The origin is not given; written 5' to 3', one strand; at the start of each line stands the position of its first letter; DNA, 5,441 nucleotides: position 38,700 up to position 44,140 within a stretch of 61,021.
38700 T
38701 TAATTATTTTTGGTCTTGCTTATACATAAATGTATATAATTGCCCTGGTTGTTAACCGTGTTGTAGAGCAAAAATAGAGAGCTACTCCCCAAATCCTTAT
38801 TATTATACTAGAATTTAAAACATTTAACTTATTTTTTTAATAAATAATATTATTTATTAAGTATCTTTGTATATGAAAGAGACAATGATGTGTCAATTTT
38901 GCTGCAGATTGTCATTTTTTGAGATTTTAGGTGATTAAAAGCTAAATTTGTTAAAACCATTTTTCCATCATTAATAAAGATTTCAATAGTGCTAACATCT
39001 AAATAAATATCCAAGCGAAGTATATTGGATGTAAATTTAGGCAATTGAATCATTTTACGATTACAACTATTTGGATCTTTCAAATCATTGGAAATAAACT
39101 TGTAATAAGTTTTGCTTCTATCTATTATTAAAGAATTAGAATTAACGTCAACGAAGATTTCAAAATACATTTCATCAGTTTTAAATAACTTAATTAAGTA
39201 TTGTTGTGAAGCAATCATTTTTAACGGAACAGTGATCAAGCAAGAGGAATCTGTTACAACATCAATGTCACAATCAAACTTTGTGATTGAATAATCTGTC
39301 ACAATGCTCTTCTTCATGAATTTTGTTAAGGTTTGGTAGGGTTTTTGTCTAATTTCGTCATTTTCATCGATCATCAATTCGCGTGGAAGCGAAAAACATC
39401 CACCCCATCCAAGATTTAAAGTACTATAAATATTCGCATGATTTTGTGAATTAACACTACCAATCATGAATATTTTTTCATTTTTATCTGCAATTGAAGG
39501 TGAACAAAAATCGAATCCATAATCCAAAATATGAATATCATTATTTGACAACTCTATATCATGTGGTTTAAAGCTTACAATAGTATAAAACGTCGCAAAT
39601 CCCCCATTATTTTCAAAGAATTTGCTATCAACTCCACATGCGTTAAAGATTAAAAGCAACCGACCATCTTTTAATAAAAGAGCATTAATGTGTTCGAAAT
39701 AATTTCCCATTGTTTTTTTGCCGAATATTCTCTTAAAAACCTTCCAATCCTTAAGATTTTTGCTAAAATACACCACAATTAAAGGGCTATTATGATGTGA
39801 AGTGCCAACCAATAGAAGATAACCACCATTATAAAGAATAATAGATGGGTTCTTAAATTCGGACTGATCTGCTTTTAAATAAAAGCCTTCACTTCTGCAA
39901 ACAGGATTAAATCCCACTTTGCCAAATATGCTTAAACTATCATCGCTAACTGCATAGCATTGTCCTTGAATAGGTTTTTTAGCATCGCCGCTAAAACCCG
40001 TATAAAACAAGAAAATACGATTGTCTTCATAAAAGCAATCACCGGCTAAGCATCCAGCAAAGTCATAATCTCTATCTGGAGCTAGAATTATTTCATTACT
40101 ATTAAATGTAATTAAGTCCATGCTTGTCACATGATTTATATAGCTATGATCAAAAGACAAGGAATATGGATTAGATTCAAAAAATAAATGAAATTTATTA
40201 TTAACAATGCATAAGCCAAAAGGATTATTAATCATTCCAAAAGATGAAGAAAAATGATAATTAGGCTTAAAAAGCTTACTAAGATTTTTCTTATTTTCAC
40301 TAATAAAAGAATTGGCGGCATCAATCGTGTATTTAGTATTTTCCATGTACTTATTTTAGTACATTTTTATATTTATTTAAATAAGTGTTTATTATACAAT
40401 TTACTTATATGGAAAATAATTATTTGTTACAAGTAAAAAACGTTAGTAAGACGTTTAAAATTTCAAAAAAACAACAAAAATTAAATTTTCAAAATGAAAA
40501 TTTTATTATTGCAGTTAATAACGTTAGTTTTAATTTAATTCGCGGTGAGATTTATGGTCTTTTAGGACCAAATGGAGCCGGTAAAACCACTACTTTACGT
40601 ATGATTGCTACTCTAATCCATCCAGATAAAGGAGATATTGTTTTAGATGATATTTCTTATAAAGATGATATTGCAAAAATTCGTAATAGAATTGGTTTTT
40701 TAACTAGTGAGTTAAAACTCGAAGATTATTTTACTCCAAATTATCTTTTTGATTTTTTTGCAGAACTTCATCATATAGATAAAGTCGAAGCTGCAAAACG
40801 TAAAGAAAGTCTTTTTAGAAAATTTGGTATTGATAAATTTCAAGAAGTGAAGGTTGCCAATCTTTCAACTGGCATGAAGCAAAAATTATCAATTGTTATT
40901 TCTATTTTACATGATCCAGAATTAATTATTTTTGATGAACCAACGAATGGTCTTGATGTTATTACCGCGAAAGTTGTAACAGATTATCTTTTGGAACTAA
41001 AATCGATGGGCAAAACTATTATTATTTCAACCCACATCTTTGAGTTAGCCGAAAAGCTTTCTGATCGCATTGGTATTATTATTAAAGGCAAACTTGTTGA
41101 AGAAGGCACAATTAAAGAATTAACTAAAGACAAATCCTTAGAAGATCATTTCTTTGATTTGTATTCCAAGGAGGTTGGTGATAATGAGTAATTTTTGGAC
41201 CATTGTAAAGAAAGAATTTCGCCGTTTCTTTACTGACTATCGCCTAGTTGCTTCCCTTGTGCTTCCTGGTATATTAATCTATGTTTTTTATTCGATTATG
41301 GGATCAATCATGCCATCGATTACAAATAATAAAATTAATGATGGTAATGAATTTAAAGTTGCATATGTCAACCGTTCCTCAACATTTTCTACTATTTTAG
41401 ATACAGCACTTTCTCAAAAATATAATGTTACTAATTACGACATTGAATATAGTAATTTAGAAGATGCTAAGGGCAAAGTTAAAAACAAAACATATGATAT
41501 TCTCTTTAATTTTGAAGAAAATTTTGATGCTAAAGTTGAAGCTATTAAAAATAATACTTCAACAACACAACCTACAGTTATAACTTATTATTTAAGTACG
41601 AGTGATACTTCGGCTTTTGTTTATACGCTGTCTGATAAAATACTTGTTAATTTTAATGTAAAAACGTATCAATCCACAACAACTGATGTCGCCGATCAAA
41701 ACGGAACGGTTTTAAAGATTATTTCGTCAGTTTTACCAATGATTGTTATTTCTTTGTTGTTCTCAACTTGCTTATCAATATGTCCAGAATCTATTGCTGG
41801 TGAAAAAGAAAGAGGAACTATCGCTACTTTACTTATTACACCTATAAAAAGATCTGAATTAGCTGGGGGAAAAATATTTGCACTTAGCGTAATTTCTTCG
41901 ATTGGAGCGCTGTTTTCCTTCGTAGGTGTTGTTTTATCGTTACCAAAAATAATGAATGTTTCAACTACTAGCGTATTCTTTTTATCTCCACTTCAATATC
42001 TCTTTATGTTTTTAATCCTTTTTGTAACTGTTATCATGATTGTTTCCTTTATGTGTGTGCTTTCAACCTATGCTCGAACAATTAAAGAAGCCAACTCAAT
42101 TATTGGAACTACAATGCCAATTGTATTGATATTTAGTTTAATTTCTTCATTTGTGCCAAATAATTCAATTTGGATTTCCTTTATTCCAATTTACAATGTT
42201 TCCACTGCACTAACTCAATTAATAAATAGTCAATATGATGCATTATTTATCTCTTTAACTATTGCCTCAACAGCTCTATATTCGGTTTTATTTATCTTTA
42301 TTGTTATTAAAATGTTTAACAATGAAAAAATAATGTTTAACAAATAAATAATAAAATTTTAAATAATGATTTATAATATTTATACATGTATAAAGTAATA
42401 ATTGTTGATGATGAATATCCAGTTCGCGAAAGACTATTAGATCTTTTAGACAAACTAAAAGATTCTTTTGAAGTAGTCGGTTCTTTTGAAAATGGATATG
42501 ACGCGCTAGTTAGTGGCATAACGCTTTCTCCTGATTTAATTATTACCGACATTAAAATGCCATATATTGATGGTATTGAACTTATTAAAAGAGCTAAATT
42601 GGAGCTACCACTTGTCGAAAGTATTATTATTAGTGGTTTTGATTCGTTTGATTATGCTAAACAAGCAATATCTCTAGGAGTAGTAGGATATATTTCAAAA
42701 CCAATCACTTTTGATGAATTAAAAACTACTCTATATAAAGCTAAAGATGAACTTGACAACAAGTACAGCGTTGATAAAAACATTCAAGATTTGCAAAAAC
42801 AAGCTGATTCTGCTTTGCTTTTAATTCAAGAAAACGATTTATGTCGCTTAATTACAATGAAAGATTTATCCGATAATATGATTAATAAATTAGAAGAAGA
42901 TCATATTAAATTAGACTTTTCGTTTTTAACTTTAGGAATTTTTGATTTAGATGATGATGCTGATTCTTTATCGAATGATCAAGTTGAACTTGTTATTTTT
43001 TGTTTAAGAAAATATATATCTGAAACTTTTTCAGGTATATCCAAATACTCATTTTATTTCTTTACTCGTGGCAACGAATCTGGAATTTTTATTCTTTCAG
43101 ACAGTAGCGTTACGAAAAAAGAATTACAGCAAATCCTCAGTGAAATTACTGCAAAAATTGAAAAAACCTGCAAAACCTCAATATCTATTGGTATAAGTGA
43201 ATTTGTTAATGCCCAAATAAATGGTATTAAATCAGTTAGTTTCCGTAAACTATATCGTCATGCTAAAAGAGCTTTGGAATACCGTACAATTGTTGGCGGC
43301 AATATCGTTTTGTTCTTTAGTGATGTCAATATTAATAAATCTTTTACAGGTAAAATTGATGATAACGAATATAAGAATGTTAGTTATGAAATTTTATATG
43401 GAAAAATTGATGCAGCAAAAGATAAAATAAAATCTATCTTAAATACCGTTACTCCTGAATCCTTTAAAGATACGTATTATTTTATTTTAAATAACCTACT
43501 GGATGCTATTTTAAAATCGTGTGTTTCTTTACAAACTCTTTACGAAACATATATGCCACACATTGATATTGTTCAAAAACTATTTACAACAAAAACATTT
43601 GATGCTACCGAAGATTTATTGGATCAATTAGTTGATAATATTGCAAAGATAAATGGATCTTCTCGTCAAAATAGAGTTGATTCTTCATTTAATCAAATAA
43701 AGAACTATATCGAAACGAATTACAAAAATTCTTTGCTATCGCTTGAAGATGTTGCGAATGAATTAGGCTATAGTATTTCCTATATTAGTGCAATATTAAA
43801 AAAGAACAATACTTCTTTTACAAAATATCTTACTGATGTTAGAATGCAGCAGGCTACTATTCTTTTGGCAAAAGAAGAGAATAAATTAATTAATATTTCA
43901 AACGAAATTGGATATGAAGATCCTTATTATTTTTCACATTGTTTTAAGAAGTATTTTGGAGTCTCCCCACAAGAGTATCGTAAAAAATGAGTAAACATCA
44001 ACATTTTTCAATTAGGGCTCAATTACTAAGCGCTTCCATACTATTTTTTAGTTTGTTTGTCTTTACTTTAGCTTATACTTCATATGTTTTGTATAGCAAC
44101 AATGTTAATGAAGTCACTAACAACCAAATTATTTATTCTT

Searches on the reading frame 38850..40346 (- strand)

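Call 55: search_protein_families(library=pfam, proteins=[window:38850-40346:-], max_evalue=0.00001)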
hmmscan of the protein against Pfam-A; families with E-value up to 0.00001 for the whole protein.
window:38850-40346:- (498 aa): 2 families
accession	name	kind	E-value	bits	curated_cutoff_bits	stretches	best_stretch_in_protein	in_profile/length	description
PF00251.26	Glyco_hydro_32N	-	8.6e-46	157.3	22.1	1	31-336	1-307/307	Glycosyl hydrolases family 32 N-terminal domain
PF08244.19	Glyco_hydro_32C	-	9.6e-15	55.4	21.9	1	364-483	29-145/158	Glycosyl hydrolases family 32 C terminal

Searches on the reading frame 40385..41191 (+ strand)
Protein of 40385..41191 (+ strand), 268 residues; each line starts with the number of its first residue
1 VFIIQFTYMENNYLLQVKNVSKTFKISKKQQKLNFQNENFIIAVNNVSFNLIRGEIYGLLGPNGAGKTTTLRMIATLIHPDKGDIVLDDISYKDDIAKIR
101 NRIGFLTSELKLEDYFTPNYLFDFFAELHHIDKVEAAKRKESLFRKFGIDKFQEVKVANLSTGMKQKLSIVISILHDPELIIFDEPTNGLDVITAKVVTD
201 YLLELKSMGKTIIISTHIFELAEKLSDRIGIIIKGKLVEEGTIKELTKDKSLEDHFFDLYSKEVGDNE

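Call 55: search_protein_families(library=pfam, proteins=[window:40385-41191:+], max_evalue=0.00001)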
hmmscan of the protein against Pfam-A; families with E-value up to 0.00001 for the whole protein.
window:40385-41191:+ (268 aa): 2 families
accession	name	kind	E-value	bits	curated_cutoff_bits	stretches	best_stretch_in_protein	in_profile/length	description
PF00005.33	ABC_tran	-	1.1e-29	104.2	25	1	44-188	1-137/137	ABC transporter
PF13304.12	AAA_21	-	2.6e-13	51.1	27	1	105-218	178-299/304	AAA domain, putative AbiEii toxin, Type IV TA system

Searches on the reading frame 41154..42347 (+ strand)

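Call 55: search_protein_families(library=pfam, proteins=[window:41154-42347:+], max_evalue=0.00001)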
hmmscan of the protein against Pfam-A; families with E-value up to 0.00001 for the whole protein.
window:41154-42347:+ (397 aa): 2 families
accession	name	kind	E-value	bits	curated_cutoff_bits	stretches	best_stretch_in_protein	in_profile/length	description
PF12698.13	ABC2_membrane_3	-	1.4e-25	90.5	31.6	1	38-385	11-346/347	ABC-2 family transporter protein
PF12679.13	ABC2_membrane_2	-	4.4e-17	62.7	27.2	1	15-361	1-246/283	ABC-2 family transporter protein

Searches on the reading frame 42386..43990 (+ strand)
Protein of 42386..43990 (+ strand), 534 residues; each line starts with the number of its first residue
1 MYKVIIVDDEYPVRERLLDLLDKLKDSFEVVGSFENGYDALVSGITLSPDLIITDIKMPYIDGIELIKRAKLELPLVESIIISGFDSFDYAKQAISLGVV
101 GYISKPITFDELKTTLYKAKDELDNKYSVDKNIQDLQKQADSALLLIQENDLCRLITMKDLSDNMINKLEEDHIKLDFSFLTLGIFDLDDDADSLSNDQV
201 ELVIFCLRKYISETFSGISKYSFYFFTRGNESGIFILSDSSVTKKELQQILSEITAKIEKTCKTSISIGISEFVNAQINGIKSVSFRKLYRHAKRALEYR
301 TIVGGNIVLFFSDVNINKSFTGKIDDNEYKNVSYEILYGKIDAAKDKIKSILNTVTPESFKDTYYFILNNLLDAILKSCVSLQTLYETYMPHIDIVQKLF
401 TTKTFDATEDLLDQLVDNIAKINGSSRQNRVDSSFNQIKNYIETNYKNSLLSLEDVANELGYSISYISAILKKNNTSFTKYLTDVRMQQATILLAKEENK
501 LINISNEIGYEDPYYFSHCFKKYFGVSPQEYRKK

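Call 55: search_protein_families(library=pfam, proteins=[window:42386-43990:+], max_evalue=0.00001)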
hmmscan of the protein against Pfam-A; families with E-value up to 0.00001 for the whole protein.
window:42386-43990:+ (534 aa): 3 families
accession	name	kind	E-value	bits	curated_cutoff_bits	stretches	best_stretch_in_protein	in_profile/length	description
PF00072.30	Response_reg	-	1.1e-21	77.6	30.2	1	4-115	1-109/111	Response regulator receiver domain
PF12833.13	HTH_18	-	4e-17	62.7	33.6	1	457-533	2-79/80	Helix-turn-helix domain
PF00165.29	HTH_AraC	-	1.1e-16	60.9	26.6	1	497-533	7-42/42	Bacterial regulatory helix-turn-helix proteins, AraC family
